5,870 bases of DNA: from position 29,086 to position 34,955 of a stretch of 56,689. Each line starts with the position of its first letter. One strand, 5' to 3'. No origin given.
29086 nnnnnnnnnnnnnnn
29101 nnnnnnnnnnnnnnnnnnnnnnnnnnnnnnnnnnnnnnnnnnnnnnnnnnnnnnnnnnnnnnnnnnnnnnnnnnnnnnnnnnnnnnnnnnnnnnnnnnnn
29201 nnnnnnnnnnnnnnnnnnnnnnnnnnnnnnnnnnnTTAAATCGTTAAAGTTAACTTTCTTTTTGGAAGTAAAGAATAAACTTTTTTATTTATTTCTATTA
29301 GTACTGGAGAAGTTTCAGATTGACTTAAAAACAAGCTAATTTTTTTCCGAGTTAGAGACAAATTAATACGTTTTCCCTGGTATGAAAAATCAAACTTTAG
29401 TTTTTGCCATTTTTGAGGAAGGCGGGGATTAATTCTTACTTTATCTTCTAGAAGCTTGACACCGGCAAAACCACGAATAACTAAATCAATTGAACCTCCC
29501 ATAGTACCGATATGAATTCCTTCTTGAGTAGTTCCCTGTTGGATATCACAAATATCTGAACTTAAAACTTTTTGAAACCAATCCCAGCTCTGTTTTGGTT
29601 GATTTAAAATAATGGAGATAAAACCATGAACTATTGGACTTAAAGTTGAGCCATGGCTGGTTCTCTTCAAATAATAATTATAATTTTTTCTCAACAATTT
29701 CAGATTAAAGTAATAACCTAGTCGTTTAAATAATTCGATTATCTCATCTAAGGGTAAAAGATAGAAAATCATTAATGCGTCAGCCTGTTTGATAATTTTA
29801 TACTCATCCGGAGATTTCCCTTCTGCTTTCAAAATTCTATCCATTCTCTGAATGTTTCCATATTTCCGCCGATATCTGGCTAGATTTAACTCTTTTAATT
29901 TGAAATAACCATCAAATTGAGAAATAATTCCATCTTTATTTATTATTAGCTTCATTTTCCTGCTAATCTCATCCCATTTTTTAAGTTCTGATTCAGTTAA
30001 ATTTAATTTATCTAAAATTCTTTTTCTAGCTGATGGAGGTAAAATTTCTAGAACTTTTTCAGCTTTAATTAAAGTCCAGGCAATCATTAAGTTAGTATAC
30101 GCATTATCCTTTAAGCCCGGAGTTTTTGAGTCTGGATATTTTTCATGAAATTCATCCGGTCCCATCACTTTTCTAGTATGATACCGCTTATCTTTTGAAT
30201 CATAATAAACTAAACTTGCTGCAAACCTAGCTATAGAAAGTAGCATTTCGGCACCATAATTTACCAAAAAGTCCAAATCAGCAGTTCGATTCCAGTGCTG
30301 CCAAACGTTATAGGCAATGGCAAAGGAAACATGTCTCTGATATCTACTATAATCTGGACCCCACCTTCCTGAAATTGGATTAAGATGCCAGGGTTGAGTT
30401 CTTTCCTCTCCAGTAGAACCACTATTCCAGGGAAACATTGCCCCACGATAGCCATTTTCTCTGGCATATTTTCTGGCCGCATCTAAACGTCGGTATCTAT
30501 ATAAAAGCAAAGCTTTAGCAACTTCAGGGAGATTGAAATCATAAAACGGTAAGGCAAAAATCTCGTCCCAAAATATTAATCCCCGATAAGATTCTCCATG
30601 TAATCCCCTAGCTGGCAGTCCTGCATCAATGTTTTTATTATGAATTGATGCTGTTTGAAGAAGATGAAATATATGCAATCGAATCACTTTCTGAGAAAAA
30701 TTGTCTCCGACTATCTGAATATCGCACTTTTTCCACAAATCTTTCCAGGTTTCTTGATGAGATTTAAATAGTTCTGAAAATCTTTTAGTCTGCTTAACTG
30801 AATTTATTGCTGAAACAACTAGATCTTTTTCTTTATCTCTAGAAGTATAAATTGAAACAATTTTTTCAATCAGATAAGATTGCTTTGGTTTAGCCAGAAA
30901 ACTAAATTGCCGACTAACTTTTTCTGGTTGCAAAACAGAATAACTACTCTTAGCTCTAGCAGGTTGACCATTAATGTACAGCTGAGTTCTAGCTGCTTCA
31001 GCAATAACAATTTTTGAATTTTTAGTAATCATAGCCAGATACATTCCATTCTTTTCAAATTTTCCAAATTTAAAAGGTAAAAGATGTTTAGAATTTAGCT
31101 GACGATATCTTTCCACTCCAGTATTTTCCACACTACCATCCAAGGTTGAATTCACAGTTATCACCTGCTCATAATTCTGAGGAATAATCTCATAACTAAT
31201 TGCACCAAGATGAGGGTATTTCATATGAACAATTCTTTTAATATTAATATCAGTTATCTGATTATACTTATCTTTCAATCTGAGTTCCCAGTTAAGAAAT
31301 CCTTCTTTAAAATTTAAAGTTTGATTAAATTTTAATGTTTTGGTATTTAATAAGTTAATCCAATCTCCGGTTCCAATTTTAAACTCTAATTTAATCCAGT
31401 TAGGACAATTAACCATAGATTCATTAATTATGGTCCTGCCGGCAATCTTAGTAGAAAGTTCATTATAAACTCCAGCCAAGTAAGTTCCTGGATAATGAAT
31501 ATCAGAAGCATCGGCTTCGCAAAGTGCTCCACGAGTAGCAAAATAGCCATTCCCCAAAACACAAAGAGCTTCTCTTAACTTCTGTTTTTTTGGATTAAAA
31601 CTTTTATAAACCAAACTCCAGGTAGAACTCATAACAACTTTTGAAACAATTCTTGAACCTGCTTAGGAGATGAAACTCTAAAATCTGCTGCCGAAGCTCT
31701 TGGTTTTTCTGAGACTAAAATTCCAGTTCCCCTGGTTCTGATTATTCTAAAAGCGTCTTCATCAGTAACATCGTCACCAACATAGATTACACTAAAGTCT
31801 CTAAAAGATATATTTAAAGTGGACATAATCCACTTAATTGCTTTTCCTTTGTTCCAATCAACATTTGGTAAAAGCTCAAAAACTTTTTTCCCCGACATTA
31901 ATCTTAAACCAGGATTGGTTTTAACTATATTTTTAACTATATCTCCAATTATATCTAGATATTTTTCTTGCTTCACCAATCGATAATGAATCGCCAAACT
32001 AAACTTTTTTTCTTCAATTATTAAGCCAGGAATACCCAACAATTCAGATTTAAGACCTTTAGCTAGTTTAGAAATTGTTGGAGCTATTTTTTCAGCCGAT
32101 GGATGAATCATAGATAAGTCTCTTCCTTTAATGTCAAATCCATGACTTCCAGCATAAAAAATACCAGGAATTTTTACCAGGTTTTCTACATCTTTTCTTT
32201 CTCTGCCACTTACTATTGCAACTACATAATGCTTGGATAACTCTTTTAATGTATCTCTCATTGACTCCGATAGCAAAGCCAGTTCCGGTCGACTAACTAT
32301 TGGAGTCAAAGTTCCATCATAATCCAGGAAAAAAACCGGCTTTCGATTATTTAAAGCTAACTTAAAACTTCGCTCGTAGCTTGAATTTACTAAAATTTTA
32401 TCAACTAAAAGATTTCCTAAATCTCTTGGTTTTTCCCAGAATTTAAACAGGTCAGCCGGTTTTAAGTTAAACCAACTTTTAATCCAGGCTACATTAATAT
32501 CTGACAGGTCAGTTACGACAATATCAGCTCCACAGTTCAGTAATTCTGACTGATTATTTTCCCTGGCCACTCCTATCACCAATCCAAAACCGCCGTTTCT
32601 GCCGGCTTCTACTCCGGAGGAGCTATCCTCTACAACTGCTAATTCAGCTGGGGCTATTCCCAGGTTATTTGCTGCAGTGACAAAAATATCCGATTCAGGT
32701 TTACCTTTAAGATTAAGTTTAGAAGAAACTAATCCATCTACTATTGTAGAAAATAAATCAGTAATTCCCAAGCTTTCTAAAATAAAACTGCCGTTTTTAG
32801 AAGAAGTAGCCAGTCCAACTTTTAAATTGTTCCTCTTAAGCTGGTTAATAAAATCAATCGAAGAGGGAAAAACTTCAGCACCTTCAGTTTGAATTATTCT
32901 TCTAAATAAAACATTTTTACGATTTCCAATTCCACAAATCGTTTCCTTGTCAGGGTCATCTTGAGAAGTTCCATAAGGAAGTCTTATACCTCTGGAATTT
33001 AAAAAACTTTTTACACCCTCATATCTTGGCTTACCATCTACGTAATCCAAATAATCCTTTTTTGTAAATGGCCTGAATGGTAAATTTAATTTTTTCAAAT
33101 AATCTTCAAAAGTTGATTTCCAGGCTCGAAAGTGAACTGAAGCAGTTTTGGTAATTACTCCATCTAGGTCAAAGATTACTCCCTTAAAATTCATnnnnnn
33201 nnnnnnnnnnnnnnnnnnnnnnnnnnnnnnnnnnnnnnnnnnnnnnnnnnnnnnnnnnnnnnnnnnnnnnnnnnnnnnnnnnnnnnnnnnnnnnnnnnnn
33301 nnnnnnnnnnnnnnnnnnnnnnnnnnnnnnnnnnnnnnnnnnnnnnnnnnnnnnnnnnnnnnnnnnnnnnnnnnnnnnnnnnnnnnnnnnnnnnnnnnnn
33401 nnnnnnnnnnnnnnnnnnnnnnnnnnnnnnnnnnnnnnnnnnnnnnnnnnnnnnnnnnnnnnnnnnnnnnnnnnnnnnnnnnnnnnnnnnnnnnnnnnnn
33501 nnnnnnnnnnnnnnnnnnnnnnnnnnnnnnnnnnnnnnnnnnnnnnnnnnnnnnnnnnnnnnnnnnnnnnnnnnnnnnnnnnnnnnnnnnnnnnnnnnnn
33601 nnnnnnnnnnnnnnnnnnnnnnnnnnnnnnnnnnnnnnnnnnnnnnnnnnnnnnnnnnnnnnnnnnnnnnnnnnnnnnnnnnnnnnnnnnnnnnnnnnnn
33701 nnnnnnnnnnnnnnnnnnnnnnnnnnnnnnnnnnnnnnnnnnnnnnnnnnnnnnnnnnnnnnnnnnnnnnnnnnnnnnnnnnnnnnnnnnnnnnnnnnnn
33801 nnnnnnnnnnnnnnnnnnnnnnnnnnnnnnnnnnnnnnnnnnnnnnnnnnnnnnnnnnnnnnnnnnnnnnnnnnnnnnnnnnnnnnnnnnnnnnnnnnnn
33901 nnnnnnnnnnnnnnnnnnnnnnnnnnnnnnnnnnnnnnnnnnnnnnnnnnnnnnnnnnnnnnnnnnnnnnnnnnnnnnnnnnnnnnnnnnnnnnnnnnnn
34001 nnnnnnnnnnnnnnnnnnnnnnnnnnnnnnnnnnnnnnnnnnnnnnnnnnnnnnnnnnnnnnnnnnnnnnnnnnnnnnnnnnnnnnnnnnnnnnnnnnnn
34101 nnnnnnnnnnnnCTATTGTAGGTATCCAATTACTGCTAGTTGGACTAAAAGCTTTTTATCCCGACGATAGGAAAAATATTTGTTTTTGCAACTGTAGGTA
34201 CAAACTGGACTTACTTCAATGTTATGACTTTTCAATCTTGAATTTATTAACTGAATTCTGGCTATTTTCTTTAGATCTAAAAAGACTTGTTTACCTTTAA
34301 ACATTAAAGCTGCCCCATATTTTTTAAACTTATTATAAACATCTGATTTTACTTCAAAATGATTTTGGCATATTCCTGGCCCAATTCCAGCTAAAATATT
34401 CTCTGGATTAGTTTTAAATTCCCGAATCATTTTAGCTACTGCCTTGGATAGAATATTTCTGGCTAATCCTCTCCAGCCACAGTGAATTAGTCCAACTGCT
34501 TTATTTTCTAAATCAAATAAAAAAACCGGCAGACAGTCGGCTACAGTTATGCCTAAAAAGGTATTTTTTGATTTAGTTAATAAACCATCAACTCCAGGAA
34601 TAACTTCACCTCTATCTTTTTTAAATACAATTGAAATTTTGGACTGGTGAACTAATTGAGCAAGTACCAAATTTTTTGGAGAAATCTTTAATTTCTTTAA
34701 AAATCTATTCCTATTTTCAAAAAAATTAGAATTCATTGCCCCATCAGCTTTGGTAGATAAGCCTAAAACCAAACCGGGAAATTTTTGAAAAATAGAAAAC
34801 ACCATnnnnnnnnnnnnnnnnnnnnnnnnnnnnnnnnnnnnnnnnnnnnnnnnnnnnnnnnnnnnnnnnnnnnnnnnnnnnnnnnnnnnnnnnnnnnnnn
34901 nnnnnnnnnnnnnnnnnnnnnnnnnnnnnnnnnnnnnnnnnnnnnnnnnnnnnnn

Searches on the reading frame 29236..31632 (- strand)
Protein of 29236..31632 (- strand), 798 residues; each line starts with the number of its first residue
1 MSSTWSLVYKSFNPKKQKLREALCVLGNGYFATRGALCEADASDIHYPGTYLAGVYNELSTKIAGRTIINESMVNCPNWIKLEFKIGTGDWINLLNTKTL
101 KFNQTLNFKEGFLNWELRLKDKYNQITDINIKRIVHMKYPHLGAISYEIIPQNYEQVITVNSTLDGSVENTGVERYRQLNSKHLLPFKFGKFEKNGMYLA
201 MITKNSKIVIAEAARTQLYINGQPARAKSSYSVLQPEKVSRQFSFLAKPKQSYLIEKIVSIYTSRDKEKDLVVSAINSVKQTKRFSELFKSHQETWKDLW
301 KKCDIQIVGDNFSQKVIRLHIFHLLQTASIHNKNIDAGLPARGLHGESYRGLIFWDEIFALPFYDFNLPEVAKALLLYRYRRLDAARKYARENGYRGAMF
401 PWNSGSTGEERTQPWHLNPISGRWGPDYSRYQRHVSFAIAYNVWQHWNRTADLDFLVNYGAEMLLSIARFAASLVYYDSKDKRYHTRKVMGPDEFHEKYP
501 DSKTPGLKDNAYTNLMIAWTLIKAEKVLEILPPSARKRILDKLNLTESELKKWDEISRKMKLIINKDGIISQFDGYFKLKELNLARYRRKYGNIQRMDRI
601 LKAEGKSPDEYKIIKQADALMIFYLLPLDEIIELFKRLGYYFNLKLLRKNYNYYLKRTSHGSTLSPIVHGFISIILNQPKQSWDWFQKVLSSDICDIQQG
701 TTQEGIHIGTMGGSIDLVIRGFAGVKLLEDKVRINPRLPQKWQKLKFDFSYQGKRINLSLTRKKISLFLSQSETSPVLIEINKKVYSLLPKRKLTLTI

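Call 27: search_protein_families(library=pfam, proteins=[window:29236-31632:-], max_evalue=0.0001)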
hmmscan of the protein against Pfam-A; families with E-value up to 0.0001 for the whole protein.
window:29236-31632:- (798 aa): 4 families
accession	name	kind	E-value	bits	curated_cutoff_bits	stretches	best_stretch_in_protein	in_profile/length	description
PF03632.21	Glyco_hydro_65m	-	3.1e-121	405.3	27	1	318-715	1-370/371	Glycosyl hydrolase family 65 central catalytic domain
PF03636.21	Glyco_hydro_65N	-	6.1e-64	216.3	26.6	1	9-265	2-233/233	Glycosyl hydrolase family 65, N-terminal domain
PF03633.20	Glyco_hydro_65C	-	1.1e-10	41.5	22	1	728-788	4-62/62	Glycosyl hydrolase family 65, C-terminal domain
PF22124.2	Glyco_hydro_95_cat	-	4.8e-05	22.9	27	1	365-530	107-262/408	Glycosyl hydrolase family 95 catalytic domain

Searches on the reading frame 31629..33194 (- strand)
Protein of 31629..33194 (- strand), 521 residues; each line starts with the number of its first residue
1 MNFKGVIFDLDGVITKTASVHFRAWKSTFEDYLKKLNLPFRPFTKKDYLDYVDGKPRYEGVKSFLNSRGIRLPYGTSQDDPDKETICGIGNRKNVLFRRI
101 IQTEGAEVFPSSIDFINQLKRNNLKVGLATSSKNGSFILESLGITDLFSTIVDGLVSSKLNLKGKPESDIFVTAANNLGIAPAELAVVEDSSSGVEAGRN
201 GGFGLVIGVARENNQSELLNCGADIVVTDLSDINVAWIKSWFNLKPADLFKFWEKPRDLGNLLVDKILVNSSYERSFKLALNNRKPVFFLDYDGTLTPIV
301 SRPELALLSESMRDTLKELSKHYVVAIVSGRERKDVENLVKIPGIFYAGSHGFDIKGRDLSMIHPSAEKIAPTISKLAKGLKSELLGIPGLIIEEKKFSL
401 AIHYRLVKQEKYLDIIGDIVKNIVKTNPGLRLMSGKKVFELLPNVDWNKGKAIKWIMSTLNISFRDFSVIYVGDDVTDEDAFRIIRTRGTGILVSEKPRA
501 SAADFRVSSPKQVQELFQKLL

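Call 27: search_protein_families(library=pfam, proteins=[window:31629-33194:-], max_evalue=0.0001)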
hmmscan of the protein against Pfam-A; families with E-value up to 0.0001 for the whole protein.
window:31629-33194:- (521 aa): 5 families
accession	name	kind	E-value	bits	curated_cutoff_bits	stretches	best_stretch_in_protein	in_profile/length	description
PF02358.22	Trehalose_PPase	-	1.3e-49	168.9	27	1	289-509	1-233/235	Trehalose-phosphatase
PF00702.32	Hydrolase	-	1.8e-25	90.9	26.4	1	4-202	2-191/191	haloacid dehalogenase-like hydrolase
PF13419.12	HAD_2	-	1.7e-20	74.4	23.8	1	6-202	1-172/178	Haloacid dehalogenase-like hydrolase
PF08282.18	Hydrolase_3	-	1.1e-05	25.7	20.9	0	288-341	1-50/255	haloacid dehalogenase-like hydrolase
PF13242.12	Hydrolase_like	-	8e-05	22.9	22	0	164-232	3-74/75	HAD-hyrolase-like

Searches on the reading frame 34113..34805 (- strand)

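Call 90: search_protein_families(library=pfam, proteins=[window:34113-34805:-], max_evalue=0.001)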
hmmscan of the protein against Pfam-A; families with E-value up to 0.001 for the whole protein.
window:34113-34805:- (230 aa): 1 family
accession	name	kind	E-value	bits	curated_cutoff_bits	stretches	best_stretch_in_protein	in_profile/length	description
PF02578.20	Cu-oxidase_4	-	7.2e-57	193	22.9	1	27-217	27-227/238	Multi-copper polyphenol oxidoreductase laccase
